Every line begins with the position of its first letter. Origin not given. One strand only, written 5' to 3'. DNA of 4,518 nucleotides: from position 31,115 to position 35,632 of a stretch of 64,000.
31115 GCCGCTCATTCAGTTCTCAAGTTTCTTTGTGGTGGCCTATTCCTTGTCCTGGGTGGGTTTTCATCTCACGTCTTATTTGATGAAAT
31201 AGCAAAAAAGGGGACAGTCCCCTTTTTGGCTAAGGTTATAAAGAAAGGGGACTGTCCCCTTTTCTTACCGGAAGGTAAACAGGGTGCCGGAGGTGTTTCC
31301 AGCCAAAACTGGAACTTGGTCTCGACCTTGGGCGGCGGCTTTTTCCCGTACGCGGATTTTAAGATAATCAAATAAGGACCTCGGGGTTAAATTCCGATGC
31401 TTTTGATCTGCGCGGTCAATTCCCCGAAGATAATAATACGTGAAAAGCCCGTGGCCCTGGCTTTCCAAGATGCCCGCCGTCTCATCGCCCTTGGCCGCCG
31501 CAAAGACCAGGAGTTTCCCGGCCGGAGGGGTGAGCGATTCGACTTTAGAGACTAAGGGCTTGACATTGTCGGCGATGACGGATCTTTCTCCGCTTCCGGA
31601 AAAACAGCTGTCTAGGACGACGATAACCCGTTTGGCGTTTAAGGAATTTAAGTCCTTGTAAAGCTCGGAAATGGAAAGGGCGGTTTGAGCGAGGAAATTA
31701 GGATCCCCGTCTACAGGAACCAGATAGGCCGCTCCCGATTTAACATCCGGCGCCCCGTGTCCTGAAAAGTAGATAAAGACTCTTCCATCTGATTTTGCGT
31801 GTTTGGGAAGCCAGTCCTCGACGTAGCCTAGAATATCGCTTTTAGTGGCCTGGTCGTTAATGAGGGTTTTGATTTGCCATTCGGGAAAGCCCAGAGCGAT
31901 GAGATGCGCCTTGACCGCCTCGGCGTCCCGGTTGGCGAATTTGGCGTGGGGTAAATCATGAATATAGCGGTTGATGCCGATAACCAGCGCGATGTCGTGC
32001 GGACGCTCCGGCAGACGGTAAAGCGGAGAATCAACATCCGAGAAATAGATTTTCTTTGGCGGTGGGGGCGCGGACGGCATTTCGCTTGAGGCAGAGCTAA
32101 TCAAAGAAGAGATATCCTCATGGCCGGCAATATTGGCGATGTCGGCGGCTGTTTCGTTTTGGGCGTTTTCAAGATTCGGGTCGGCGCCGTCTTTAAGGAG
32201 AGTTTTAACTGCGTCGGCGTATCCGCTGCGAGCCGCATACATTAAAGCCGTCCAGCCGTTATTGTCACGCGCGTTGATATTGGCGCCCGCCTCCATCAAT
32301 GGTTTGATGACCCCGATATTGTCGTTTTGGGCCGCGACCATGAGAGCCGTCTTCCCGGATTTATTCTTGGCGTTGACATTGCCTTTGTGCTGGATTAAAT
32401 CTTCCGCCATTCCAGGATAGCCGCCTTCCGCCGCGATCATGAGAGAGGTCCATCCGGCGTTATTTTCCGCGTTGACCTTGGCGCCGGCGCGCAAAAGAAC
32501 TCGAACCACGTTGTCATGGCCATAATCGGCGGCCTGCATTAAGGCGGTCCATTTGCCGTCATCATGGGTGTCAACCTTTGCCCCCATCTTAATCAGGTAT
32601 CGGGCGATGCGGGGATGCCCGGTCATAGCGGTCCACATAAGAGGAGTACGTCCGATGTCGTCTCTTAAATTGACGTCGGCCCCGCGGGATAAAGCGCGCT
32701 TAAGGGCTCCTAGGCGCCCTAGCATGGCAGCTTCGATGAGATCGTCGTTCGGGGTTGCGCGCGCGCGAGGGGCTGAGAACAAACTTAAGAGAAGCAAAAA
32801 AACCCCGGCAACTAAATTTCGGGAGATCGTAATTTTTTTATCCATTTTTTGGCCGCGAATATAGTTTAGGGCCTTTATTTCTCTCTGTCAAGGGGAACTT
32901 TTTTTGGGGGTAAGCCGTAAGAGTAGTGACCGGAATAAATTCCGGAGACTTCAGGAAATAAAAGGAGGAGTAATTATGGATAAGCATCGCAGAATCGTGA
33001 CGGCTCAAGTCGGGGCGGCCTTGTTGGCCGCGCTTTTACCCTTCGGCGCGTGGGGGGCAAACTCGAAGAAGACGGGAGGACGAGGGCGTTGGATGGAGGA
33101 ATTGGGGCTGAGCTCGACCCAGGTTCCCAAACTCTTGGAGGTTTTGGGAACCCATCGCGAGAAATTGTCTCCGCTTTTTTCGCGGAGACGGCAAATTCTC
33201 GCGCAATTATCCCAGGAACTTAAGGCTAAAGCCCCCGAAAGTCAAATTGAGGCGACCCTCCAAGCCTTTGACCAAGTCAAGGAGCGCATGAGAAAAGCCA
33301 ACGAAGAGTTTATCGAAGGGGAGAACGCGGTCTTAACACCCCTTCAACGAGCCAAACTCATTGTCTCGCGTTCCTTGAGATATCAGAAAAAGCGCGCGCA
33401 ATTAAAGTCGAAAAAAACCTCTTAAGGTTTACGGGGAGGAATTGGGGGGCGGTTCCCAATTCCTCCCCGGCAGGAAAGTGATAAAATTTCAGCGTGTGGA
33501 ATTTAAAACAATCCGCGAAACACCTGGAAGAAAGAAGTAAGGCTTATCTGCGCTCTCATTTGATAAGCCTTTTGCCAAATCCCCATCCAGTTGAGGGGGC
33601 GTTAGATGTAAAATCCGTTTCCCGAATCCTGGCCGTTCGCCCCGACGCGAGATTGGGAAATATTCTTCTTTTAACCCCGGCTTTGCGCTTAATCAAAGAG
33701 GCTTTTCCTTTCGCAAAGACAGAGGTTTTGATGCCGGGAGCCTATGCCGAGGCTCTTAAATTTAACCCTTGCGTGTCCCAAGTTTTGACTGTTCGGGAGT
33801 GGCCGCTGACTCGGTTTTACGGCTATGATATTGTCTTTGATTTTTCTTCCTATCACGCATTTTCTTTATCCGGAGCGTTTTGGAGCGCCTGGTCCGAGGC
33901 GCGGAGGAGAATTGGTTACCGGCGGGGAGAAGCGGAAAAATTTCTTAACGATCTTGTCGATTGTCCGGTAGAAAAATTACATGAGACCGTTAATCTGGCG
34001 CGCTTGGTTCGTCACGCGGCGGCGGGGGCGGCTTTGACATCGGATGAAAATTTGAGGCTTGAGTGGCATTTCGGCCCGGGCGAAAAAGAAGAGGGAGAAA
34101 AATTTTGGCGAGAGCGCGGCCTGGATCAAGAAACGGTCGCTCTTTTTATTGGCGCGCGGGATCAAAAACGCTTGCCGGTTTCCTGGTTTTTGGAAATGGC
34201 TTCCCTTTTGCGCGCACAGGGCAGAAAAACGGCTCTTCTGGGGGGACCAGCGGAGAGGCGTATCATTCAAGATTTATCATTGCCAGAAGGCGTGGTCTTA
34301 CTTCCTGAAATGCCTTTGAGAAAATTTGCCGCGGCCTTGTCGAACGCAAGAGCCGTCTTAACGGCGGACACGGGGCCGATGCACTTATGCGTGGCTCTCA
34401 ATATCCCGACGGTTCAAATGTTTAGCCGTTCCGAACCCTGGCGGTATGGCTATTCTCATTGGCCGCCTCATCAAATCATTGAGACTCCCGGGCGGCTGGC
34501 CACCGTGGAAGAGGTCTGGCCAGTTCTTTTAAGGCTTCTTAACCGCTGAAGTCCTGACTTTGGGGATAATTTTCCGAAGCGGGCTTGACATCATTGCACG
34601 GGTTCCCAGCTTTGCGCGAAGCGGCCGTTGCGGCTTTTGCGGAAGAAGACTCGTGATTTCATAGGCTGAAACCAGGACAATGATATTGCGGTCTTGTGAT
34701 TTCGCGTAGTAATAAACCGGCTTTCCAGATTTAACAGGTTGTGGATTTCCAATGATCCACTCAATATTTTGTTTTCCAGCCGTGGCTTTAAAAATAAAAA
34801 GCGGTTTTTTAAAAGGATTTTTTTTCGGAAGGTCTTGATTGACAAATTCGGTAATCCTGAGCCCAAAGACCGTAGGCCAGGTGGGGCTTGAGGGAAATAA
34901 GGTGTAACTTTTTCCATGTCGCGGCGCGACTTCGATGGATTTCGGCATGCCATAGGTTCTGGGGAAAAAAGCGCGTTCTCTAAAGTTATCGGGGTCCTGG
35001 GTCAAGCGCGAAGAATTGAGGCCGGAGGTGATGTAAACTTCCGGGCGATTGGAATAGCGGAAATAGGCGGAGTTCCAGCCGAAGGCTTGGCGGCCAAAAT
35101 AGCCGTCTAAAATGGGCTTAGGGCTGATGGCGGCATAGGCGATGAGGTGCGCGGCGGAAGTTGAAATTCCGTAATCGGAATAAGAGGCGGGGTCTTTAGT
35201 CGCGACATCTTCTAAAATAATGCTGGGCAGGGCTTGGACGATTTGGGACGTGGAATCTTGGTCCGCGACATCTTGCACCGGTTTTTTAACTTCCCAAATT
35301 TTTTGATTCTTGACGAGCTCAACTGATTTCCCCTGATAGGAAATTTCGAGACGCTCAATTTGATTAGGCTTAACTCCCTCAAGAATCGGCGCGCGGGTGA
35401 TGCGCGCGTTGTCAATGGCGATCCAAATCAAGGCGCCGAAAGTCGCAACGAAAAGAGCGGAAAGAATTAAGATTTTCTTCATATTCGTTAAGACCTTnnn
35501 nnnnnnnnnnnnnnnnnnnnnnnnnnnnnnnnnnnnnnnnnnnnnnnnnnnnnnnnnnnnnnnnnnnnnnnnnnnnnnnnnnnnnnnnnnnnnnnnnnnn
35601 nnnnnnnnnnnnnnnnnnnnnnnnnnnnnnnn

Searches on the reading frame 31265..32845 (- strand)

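Call 43: search_protein_families(library=pfam, proteins=[window:31265-32845:-], max_evalue=0.00001)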
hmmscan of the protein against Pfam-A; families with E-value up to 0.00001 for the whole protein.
window:31265-32845:- (526 aa): 7 families
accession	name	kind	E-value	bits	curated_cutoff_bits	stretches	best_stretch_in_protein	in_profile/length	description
PF12796.13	Ank_2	-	6.8e-50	168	27.3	3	135-226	1-89/90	Ankyrin repeats (3 copies)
PF00023.36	Ank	-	3.1e-43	143.8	21.1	3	196-227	1-32/33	Ankyrin repeat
PF13637.12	Ank_4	-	1.2e-30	105.3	22.7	2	37-85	2-50/50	Ankyrin repeats (many copies)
PF13606.12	Ank_3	-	3.1e-29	97.8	22.3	0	196-224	1-29/30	Ankyrin repeat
PF13857.12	Ank_5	-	6.9e-27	93.7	27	3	185-237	3-56/56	Ankyrin repeats (many copies)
PF00656.27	Peptidase_C14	-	1.8e-17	64.3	21.4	1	285-516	3-225/233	Caspase domain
PF24521.3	Ank_KRIT1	-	5.7e-06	26.5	80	0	67-173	20-127/149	KRIT1 ankyrin-repeats domain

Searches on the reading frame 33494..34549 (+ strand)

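Call 43: search_protein_families(library=pfam, proteins=[window:33494-34549:+], max_evalue=0.00001)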
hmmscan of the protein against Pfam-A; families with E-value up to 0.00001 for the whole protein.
window:33494-34549:+ (351 aa): 1 family
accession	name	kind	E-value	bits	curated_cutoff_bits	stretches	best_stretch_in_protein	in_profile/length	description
PF01075.23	Glyco_transf_9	-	7.9e-18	65.1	22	1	124-319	22-218/247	Glycosyltransferase family 9 (heptosyltransferase)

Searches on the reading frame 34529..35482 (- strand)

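Call 9: search_protein_families(library=pfam, proteins=[window:34529-35482:-], max_evalue=0.001)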
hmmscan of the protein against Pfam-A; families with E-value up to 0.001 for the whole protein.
window:34529-35482:- (317 aa): 1 family
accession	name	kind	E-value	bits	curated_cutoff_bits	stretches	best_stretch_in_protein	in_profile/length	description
PF14238.11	DUF4340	-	1.6e-10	41.9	25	1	33-107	107-181/183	Domain of unknown function (DUF4340)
